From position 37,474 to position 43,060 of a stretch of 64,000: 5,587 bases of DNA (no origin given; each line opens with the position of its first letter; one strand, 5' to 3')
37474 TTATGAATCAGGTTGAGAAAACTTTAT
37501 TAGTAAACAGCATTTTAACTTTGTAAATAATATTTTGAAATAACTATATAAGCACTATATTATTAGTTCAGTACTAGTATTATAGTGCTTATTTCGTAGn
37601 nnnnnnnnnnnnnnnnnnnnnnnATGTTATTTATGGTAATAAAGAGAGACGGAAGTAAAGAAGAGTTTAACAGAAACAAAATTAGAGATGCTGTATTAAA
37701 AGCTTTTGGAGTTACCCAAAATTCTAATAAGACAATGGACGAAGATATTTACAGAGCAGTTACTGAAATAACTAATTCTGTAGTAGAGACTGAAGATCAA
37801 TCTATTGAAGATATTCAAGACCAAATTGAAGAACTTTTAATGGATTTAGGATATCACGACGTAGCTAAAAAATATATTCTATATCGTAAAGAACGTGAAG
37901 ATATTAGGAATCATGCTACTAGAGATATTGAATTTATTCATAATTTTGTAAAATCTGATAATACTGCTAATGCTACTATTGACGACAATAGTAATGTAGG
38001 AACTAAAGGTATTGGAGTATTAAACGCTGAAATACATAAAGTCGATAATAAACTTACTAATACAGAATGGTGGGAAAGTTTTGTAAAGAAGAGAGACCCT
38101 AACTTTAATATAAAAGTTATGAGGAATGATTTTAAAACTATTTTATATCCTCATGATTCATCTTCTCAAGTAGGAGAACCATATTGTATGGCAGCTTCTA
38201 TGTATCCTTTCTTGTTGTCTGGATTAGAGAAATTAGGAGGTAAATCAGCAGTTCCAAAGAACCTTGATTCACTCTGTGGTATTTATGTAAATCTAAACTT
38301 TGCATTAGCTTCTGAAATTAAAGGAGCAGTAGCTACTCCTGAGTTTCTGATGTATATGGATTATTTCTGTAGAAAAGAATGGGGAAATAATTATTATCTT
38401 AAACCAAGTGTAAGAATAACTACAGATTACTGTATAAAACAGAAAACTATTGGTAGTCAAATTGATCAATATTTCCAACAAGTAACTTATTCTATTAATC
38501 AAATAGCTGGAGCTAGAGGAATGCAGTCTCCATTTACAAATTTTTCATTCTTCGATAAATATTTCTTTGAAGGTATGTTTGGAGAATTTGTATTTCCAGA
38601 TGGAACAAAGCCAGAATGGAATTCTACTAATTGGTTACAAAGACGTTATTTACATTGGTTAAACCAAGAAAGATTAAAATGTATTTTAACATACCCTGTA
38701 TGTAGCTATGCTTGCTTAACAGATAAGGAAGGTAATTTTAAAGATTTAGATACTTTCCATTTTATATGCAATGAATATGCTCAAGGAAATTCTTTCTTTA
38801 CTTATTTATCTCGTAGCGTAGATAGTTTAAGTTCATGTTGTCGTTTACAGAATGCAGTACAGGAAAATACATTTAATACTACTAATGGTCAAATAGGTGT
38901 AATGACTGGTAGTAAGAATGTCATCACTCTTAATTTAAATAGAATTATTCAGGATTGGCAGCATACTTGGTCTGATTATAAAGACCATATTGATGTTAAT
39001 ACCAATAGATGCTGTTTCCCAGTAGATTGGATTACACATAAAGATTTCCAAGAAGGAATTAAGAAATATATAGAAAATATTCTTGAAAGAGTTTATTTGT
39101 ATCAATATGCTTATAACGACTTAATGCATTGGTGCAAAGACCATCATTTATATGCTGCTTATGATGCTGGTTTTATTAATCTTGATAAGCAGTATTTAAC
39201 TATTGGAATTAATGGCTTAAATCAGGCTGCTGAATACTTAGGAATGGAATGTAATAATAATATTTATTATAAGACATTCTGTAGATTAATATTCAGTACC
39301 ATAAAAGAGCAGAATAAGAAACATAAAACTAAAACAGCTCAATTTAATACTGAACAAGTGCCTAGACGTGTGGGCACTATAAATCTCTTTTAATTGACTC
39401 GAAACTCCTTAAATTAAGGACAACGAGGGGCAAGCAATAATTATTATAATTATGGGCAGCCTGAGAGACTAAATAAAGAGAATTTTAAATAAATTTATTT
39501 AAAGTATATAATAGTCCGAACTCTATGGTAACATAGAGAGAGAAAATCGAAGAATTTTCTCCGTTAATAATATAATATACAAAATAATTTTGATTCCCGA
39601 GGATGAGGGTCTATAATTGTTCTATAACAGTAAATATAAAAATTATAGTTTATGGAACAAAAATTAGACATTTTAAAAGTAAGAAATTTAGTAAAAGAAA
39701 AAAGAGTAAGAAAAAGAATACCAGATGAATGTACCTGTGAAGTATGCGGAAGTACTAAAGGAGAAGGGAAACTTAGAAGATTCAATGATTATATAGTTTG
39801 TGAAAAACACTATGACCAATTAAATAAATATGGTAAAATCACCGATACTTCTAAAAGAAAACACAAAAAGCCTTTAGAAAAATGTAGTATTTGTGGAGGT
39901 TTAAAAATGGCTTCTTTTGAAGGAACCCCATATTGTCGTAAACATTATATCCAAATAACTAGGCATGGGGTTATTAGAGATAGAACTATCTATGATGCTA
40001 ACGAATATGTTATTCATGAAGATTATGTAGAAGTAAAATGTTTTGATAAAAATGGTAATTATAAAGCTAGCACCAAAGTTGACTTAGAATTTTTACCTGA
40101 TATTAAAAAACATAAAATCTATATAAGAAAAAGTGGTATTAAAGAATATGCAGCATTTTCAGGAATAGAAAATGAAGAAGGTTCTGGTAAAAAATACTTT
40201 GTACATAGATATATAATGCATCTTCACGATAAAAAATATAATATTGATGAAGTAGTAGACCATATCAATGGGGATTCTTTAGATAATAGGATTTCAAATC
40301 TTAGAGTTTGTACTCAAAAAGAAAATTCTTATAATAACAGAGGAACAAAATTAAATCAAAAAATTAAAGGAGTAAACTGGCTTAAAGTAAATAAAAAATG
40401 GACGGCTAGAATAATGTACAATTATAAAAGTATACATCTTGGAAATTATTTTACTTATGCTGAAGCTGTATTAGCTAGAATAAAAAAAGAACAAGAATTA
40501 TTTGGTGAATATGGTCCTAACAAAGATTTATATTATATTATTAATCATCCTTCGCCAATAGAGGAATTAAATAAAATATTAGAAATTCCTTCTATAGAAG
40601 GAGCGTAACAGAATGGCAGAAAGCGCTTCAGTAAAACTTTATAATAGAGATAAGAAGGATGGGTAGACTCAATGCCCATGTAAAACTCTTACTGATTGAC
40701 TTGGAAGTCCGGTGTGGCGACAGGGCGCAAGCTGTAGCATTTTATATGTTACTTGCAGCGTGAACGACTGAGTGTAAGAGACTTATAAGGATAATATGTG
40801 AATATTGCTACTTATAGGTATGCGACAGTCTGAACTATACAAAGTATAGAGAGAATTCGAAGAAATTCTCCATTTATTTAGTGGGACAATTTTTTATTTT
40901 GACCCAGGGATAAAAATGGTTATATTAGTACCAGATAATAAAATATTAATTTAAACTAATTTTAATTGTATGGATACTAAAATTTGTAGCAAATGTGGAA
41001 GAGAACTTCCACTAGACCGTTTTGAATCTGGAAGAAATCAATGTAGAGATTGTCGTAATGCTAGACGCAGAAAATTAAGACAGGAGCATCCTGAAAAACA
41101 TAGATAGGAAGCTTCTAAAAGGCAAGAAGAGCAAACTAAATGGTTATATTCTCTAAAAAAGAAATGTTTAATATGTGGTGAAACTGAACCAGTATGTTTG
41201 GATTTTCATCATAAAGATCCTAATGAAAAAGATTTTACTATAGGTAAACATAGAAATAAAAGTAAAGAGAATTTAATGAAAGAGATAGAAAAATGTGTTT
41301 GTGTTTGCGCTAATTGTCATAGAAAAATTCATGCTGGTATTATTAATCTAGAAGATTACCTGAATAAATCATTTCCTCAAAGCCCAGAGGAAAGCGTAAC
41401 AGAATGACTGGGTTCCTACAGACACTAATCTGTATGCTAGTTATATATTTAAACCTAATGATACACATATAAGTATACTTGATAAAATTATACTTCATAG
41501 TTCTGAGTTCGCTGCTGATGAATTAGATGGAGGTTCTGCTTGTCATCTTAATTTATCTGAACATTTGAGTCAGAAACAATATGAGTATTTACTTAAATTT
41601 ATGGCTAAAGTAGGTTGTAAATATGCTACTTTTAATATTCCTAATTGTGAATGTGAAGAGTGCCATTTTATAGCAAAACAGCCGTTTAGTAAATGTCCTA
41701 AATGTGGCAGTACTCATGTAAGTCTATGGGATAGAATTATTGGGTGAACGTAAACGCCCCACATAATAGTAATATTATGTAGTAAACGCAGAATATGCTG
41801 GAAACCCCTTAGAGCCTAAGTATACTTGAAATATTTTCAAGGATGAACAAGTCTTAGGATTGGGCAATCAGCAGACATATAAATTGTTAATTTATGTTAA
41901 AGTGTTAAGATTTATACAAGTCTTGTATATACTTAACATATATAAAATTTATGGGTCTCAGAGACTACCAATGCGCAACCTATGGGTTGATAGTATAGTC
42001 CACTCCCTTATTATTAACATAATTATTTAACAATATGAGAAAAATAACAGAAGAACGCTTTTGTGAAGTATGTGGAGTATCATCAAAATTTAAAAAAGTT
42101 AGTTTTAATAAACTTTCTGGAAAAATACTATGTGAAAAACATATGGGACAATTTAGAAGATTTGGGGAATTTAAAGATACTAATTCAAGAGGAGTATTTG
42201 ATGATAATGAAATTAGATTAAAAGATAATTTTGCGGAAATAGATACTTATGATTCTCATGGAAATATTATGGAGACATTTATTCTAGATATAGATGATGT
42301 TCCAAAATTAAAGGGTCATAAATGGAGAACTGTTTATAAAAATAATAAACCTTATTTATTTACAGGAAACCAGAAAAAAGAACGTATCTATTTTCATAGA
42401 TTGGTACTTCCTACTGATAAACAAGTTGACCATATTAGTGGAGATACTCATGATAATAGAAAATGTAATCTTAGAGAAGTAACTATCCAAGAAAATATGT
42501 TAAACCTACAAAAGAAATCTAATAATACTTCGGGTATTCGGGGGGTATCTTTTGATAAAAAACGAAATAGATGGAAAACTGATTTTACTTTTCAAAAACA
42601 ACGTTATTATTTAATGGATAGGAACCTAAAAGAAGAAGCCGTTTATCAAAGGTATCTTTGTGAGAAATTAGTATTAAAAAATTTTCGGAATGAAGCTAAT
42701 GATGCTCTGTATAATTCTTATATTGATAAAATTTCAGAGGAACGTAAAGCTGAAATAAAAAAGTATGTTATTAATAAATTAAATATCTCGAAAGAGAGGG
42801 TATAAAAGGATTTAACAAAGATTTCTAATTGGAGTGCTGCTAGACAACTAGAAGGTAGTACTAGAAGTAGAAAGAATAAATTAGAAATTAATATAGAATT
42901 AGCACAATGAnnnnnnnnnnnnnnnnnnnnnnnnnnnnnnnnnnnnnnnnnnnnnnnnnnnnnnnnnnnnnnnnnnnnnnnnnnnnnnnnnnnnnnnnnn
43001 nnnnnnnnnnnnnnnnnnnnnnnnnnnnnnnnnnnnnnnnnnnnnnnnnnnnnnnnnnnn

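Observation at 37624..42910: nrdD is split into four exons by three group I introns, each carrying an HNH endonuclease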

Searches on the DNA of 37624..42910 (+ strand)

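Call 5: search_dna_similar(query=window:37624-42910:+, collection=phages, mode=near, max_rows=30)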
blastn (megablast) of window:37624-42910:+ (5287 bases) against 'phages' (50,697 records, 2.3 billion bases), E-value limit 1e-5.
Records with a match: 7; places in all: 7; records where one place covers at least 80% of the query: 0.
Best place of each record, by identity: 95-99% 1; 80-90% 6.
By first word of the organism name: Prevotella 6; Bacteriophage 1.
By host as written in the record: Prevotella sp. 6; - 1.
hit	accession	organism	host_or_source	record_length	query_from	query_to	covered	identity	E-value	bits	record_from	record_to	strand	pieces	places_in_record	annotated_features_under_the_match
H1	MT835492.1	Bacteriophage sp.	human fecal samples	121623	1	5287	48%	96.6%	0e+0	4195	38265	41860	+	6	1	record has no annotation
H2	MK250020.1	Prevotella phage Lak-B1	Prevotella sp.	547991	1792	1916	2%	81.1%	2e-16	95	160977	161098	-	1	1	record has no annotation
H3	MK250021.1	Prevotella phage Lak-B2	Prevotella sp.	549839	1792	1916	2%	81.1%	2e-16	95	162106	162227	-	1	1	record has no annotation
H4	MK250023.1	Prevotella phage Lak-B4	Prevotella sp.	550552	1792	1916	2%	81.1%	2e-16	95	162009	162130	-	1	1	record has no annotation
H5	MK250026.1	Prevotella phage Lak-B7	Prevotella sp.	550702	1792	1916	2%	81.1%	2e-16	95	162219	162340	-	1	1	record has no annotation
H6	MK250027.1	Prevotella phage Lak-B8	Prevotella sp.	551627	1792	1916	2%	81.1%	2e-16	95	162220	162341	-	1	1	record has no annotation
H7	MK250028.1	Prevotella phage Lak-B9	Prevotella sp.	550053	1792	1916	2%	81.1%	2e-16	95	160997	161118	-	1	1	record has no annotation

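Call 7: get_annotated_region(hit=H1, flank=1500)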
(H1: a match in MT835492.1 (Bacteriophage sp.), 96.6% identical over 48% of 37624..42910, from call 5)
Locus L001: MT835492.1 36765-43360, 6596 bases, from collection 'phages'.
description: UNVERIFIED: Bacteriophage sp. clone scaffold_35 genomic sequence.
organism: Bacteriophage sp. (NCBI taxid 38018)
taxonomy: Viruses
host: -; source: human fecal samples; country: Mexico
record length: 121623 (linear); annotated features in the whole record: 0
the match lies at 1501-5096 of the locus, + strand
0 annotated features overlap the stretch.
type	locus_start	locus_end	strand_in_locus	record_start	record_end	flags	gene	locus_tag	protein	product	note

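Call 11: search_rna_families(source=L001, start=4500, end=5150, threshold=evalue, max_evalue=10, show_alignments=3)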
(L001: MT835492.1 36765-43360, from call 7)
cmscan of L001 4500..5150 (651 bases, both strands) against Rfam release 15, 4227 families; matches with E-value up to 10: 3.
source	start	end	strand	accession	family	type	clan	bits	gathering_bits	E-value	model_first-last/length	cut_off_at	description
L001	4678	4909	+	RF00028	Intron_gpI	Intron;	-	40.6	50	6.6e-09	1-253/253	no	Group I catalytic intron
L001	4666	4724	+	RF02017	mir-1912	Gene; miRNA;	-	13.9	72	7.3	1-77/77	no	mir-1912 microRNA precursor family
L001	4795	4913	+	RF02849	Ysr197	Gene; sRNA;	-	13.3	167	0.87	1-254/254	no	Yersinia sRNA 197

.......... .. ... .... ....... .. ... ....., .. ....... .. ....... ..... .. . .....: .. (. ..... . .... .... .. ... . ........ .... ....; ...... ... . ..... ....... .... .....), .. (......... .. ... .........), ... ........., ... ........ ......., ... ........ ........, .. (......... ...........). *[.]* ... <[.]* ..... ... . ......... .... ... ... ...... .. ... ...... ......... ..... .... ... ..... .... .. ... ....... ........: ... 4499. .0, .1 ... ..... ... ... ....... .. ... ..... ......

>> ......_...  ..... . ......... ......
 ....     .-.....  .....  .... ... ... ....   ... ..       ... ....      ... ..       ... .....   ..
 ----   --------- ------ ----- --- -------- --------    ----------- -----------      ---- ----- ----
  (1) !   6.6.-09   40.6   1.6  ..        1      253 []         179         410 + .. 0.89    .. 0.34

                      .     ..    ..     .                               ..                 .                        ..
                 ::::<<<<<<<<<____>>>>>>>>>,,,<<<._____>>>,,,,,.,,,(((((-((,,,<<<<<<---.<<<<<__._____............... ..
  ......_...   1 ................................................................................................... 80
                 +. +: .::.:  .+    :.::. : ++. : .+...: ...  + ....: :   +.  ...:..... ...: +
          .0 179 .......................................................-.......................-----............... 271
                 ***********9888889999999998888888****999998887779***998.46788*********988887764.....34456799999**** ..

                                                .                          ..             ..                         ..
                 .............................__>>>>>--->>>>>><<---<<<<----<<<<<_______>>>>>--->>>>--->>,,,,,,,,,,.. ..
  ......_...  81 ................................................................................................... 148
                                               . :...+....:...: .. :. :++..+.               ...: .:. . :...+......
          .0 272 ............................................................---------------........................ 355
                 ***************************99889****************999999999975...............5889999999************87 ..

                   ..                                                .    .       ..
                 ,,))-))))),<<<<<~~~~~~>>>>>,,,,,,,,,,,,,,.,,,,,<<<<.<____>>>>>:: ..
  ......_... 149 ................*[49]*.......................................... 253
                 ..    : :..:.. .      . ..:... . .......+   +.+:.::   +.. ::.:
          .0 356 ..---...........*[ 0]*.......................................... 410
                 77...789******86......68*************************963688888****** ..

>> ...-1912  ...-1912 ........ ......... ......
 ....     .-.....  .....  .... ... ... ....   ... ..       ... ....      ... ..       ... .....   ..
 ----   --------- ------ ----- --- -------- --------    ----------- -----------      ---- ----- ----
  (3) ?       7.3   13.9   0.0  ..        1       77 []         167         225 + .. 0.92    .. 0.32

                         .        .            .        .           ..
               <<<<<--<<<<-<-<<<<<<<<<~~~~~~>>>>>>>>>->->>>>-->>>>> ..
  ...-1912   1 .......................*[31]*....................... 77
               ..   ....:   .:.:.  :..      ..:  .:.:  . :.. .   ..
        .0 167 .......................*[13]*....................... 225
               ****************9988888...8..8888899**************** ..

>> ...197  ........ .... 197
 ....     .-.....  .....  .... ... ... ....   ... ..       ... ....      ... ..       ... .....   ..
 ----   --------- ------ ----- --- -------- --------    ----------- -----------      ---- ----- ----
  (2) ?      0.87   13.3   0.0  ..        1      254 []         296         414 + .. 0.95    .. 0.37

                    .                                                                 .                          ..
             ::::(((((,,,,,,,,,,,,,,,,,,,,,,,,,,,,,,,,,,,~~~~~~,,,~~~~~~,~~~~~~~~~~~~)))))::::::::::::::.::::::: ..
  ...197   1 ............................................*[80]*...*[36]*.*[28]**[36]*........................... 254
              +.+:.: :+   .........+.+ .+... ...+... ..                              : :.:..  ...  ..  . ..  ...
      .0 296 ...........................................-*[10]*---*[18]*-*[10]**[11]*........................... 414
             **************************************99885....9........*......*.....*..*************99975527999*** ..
